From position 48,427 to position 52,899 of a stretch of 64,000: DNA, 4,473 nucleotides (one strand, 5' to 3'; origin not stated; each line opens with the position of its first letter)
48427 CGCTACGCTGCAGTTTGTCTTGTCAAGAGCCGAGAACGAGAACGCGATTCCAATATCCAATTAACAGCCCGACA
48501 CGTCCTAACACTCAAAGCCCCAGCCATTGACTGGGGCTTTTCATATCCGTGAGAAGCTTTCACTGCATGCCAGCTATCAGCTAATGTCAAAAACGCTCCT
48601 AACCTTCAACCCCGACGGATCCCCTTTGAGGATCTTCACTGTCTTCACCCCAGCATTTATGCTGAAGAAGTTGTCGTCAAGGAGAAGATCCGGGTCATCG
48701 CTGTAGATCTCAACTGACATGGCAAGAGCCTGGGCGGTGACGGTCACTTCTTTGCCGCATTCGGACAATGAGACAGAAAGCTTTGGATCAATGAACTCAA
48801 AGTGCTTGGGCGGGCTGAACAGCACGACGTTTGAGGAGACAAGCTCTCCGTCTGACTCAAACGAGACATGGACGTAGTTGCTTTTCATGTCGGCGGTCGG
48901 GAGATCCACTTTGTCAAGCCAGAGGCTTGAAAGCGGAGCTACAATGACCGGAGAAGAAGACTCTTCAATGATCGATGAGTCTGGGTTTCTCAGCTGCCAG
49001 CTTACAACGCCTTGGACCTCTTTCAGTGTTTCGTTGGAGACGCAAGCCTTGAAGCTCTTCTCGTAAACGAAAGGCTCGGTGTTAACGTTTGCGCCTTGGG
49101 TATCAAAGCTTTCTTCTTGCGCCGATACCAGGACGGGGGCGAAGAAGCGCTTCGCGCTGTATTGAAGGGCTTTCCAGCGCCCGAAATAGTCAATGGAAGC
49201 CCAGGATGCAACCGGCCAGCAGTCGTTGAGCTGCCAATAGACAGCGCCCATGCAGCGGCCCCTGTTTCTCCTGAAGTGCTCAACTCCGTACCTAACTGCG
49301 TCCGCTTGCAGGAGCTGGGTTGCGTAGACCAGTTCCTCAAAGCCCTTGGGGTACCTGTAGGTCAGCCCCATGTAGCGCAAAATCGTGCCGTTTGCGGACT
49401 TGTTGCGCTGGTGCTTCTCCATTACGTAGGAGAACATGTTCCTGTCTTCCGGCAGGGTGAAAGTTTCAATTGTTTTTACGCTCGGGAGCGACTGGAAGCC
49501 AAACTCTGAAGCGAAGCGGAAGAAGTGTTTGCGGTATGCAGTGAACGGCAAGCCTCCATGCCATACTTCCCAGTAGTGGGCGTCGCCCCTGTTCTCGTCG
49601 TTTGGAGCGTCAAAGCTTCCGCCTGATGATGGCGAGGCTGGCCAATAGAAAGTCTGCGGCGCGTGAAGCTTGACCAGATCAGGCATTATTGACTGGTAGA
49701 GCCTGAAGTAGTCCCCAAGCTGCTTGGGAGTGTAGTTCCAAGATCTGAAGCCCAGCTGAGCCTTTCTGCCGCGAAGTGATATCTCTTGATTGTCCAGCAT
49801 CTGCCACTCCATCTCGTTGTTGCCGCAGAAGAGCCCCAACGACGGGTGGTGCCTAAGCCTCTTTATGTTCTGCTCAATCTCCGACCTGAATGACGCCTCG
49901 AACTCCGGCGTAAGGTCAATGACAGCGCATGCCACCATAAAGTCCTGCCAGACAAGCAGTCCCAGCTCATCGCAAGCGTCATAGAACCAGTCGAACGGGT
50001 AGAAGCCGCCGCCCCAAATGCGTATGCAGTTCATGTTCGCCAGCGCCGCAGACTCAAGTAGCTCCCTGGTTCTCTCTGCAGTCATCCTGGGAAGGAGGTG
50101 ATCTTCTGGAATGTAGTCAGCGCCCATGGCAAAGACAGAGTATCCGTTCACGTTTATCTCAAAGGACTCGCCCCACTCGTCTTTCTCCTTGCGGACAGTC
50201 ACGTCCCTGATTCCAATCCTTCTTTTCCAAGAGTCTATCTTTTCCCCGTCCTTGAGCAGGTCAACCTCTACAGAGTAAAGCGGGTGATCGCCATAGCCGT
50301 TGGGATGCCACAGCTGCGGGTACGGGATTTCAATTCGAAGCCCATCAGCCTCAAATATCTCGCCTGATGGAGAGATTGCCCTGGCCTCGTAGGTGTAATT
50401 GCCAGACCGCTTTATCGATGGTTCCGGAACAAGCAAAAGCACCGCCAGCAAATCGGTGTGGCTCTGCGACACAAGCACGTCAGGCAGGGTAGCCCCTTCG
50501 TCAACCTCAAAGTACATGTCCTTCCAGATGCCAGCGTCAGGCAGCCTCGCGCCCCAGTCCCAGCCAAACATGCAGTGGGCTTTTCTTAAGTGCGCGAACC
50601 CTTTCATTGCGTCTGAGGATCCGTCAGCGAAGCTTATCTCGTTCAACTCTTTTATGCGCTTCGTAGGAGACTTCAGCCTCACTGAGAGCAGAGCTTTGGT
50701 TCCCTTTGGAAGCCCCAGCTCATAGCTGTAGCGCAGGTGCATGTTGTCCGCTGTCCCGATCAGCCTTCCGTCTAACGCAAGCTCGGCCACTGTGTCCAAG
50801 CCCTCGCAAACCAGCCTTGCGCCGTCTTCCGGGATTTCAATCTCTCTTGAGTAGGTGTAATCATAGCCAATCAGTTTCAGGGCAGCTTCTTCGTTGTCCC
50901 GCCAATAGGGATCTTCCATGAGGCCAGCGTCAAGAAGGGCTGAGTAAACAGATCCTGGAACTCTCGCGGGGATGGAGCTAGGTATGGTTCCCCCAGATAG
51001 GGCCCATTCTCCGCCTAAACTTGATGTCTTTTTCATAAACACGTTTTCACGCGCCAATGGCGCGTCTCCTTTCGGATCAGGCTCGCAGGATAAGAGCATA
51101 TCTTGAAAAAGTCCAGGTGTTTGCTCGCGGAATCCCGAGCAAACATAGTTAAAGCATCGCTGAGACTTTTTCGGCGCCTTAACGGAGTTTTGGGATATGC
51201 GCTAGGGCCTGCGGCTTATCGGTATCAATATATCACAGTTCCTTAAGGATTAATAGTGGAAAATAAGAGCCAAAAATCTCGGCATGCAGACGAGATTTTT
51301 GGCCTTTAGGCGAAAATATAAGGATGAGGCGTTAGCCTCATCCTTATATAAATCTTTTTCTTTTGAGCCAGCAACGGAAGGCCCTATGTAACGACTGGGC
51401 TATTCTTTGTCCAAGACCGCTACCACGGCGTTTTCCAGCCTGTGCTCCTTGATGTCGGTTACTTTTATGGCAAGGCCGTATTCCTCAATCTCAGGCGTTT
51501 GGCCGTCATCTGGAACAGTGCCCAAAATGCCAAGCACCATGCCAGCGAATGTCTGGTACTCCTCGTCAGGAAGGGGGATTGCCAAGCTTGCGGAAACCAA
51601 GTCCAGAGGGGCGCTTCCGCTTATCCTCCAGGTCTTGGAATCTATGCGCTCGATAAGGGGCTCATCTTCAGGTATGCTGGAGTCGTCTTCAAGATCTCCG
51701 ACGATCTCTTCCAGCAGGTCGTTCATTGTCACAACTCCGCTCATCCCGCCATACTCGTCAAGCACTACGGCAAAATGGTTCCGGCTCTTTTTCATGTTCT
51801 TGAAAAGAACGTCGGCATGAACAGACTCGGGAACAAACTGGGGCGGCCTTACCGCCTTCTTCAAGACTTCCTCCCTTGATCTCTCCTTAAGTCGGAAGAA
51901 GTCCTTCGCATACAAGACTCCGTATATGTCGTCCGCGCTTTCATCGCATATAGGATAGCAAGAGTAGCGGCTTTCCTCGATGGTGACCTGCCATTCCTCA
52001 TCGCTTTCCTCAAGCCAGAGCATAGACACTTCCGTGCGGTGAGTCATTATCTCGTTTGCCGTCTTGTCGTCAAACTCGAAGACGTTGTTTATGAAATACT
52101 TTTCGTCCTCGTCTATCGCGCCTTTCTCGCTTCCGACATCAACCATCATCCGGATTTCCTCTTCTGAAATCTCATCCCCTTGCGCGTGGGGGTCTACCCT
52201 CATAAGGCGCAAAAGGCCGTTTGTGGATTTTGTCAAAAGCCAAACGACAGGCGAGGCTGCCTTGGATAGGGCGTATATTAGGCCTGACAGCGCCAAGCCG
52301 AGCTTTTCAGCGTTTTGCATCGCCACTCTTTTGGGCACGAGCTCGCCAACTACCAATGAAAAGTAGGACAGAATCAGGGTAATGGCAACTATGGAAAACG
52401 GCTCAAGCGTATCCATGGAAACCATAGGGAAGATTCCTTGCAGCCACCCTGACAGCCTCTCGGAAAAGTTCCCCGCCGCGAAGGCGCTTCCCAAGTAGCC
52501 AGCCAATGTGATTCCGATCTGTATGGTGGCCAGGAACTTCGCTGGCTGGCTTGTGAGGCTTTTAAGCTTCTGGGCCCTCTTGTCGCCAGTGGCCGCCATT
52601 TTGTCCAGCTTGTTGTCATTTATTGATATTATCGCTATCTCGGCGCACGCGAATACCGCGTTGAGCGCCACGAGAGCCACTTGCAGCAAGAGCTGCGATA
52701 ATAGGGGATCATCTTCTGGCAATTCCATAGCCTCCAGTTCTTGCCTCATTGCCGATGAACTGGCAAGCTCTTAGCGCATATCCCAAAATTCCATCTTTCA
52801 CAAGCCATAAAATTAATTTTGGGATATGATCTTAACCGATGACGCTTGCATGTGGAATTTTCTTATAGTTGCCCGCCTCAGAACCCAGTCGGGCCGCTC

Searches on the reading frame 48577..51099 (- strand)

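Call 23: search_protein_families(library=pfam, proteins=[window:48577-51099:-], max_evalue=0.01)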
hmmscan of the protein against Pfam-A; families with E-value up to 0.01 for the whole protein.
window:48577-51099:- (840 aa): 4 families
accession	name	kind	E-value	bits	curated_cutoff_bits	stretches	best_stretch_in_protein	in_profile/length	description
PF22666.2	Glyco_hydro_2_N2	-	1.4e-36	126.5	27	1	41-193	10-167/167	Glycosyl hydrolase 2 galactose-binding domain-like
PF17786.7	Mannosidase_ig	-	7.4e-16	58.9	23.4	1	683-766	3-91/91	Mannosidase Ig/CBM-like domain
PF17753.7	Ig_mannosidase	-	1.7e-07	31.3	22.6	1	771-839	3-81/81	Ig-fold domain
PF00703.27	Glyco_hydro_2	-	5.6e-07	30.7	23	1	246-298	62-109/109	Glycosyl hydrolases family 2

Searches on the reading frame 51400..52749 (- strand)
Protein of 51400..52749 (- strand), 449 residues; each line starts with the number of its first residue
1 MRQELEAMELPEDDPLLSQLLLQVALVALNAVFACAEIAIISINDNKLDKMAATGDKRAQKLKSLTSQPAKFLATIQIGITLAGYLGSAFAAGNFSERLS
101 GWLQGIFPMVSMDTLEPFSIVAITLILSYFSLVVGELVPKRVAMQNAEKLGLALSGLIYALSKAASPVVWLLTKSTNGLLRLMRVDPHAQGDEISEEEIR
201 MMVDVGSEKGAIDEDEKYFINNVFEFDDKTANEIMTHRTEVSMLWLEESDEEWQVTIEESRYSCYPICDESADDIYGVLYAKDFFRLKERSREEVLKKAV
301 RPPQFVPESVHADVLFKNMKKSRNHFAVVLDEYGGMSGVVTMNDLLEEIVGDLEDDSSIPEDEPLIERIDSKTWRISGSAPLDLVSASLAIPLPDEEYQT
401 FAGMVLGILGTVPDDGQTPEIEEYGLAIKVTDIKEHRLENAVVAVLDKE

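Call 23: search_protein_families(library=pfam, proteins=[window:51400-52749:-], max_evalue=0.01)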
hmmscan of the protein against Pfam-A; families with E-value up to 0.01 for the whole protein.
window:51400-52749:- (449 aa): 3 families
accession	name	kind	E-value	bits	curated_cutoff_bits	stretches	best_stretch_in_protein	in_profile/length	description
PF01595.25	CNNM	-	2.2e-50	171.3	28.4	1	22-216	2-181/181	Cyclin M transmembrane N-terminal domain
PF03471.22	CorC_HlyC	-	6.6e-14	52.1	27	1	368-443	2-77/81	Transporter associated domain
PF00571.33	CBS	-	3e-09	37.5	24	1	301-350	7-56/57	CBS domain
